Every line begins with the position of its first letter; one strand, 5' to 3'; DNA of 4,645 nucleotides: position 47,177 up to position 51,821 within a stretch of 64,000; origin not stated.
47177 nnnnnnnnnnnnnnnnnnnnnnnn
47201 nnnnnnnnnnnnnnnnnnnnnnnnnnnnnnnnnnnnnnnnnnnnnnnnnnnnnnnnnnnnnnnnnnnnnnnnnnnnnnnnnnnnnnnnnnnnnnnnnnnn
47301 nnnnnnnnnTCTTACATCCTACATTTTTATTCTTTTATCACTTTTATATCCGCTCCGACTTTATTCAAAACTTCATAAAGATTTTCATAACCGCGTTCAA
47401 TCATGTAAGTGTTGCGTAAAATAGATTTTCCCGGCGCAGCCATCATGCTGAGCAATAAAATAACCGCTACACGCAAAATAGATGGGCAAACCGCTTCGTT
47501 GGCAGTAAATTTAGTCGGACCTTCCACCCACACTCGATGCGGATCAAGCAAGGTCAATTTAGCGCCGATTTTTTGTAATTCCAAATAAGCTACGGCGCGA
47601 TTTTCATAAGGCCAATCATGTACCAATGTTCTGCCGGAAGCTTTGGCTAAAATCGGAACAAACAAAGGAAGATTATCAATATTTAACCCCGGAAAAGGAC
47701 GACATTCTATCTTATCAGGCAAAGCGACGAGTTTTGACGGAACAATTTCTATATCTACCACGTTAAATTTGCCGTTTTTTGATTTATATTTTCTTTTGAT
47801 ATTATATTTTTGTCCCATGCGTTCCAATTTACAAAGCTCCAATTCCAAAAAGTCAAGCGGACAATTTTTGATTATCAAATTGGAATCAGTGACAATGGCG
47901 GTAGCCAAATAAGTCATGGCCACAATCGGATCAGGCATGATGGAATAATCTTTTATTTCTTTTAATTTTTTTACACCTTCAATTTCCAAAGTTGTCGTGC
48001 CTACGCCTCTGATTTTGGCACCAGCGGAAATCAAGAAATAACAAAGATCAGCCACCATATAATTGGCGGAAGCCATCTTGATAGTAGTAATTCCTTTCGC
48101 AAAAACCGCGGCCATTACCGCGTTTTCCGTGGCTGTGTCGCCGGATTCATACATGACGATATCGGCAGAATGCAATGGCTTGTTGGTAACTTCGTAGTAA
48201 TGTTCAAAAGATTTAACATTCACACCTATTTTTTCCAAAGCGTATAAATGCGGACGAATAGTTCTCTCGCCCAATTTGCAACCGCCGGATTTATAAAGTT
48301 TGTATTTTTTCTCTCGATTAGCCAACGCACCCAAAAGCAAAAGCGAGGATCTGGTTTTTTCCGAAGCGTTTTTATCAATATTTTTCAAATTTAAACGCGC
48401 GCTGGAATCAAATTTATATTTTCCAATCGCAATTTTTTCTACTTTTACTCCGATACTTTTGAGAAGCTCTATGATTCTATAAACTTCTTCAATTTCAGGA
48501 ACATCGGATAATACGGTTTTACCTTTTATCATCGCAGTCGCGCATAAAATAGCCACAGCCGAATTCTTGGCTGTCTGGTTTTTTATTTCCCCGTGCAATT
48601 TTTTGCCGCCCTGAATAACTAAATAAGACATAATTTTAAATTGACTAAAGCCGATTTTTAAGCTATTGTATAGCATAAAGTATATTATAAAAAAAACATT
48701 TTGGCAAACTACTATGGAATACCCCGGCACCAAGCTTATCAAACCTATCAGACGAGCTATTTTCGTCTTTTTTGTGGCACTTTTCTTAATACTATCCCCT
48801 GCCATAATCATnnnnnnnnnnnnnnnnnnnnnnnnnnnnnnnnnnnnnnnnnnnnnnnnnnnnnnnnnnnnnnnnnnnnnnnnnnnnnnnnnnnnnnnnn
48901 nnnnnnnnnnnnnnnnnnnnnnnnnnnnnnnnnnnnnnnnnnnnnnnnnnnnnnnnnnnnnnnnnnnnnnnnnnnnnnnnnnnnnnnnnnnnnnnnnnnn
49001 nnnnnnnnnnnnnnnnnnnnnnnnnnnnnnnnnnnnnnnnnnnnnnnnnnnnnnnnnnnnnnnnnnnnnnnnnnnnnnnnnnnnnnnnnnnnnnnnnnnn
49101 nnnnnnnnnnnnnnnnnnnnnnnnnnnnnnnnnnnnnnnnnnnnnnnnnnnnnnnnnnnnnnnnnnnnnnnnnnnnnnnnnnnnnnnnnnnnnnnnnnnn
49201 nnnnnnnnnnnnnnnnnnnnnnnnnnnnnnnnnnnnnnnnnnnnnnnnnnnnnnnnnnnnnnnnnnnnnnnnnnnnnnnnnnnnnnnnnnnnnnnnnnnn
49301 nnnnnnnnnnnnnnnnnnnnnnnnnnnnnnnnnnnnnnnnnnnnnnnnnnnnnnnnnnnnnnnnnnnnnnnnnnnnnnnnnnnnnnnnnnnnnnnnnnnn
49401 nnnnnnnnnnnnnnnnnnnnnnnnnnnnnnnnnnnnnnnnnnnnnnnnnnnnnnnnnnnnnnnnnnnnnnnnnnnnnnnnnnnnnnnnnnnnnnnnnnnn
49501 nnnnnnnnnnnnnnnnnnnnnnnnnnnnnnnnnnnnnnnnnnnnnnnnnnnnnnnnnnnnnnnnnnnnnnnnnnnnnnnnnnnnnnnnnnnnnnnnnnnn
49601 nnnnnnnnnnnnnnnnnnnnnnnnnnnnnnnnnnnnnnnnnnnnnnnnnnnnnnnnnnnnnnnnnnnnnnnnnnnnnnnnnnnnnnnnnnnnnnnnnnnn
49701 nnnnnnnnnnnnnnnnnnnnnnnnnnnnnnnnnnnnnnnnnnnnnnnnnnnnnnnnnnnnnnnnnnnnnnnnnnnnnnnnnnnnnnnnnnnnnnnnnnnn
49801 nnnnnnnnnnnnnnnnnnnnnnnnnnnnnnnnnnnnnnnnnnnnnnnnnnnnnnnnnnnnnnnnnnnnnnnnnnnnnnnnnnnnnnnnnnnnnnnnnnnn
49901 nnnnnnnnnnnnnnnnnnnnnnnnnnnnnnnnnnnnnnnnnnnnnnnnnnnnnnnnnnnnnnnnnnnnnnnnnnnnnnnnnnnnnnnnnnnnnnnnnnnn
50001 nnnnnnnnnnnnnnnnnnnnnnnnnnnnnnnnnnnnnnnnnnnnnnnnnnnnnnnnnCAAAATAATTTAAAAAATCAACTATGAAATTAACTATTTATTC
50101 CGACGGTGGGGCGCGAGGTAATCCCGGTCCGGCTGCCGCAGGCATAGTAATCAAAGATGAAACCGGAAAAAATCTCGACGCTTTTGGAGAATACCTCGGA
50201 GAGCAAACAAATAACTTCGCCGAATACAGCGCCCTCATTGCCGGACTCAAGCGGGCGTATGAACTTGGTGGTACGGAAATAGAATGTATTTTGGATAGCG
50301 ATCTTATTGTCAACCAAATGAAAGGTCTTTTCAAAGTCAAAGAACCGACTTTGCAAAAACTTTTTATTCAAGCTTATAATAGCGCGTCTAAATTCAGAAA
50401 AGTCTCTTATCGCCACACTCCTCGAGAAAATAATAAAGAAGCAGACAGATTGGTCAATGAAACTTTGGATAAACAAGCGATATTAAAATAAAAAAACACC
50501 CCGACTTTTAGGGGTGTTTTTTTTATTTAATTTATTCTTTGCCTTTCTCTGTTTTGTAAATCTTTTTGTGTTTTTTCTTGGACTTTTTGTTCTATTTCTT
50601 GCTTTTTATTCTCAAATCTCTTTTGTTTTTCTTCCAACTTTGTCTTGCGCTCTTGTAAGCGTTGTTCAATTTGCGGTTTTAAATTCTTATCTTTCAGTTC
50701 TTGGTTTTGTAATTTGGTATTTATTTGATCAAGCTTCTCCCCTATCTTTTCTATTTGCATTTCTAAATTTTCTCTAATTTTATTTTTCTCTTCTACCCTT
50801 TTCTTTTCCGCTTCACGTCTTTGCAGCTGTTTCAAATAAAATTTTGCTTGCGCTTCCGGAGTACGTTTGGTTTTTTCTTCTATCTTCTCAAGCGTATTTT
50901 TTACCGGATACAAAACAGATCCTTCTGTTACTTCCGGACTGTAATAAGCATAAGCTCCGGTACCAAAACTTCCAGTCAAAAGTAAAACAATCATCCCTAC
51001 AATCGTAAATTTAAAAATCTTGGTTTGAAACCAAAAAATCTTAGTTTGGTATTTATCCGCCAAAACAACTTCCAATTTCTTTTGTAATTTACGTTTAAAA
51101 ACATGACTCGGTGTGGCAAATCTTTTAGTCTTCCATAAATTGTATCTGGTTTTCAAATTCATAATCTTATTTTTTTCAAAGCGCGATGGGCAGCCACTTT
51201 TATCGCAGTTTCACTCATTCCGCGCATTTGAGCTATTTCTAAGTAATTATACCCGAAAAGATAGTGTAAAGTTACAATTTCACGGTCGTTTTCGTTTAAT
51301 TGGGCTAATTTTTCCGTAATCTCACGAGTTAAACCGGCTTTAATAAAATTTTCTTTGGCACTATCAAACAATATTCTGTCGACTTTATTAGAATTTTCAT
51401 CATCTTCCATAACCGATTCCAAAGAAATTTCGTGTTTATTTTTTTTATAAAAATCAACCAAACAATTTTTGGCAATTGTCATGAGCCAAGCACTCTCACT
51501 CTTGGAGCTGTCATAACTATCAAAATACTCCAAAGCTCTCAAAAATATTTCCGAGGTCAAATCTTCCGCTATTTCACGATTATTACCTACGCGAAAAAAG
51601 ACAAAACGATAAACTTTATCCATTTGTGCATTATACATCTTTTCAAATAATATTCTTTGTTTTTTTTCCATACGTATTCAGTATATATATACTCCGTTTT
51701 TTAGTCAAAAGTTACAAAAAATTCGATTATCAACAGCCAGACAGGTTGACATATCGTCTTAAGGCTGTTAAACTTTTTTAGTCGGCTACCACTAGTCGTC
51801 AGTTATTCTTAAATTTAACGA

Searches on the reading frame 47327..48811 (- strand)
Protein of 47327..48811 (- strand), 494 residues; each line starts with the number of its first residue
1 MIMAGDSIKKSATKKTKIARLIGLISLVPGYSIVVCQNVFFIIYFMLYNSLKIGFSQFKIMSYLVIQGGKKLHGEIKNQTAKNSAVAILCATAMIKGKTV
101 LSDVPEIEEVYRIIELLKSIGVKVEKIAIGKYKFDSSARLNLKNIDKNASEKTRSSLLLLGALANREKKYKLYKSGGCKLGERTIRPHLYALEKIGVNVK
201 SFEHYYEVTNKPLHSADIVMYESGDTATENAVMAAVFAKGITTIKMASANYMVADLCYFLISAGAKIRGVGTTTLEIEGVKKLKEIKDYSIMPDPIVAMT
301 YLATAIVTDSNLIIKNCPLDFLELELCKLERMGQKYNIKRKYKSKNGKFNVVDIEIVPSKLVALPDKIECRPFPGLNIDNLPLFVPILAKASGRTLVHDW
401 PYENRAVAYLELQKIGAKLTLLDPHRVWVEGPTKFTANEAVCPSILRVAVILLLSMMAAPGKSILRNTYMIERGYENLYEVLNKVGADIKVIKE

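Call 47: search_protein_families(library=pfam, proteins=[window:47327-48811:-], max_evalue=0.001)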
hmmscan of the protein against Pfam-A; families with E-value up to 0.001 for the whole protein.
window:47327-48811:- (494 aa): 1 family
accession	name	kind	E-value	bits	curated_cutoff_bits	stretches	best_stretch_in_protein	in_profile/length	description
PF00275.25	EPSP_synthase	-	2.5e-45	155.4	22.8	1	66-482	1-417/417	EPSP synthase (3-phosphoshikimate 1-carboxyvinyltransferase)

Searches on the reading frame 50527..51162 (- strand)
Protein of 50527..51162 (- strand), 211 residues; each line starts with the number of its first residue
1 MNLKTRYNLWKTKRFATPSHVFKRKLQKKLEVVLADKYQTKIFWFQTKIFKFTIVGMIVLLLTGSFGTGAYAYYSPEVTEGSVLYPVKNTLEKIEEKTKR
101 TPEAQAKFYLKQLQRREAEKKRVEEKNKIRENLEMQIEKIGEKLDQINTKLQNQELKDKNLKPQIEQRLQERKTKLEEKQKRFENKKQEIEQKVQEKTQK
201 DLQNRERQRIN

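Call 47: search_protein_families(library=pfam, proteins=[window:50527-51162:-], max_evalue=0.001)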
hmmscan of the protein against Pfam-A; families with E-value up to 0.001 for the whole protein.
window:50527-51162:- (211 aa): 1 family
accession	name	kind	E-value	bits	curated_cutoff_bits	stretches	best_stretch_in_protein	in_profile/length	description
PF18915.5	DUF5667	-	1.7e-05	25.6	27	1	78-196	2-98/99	Domain of unknown function (DUF5667)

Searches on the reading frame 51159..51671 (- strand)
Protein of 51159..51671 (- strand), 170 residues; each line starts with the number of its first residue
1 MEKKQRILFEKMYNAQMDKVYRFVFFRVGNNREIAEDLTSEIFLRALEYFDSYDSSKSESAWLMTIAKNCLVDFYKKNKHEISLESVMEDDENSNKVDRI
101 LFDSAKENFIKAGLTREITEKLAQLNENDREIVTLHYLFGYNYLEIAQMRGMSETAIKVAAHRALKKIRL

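Call 48: search_protein_families(library=pfam, proteins=[window:51159-51671:-], max_evalue=0.001)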
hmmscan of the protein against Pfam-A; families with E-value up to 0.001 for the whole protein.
window:51159-51671:- (170 aa): 3 families
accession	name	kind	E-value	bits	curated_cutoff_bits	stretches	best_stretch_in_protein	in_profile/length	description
PF08281.18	Sigma70_r4_2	-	2e-15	56.6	25.7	1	116-168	2-54/54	Sigma-70, region 4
PF04542.20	Sigma70_r2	-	8.5e-13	48.3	24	1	13-79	2-69/71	Sigma-70 region 2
PF04545.22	Sigma70_r4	-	2.5e-10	40.2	24.1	1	122-169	2-49/50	Sigma-70, region 4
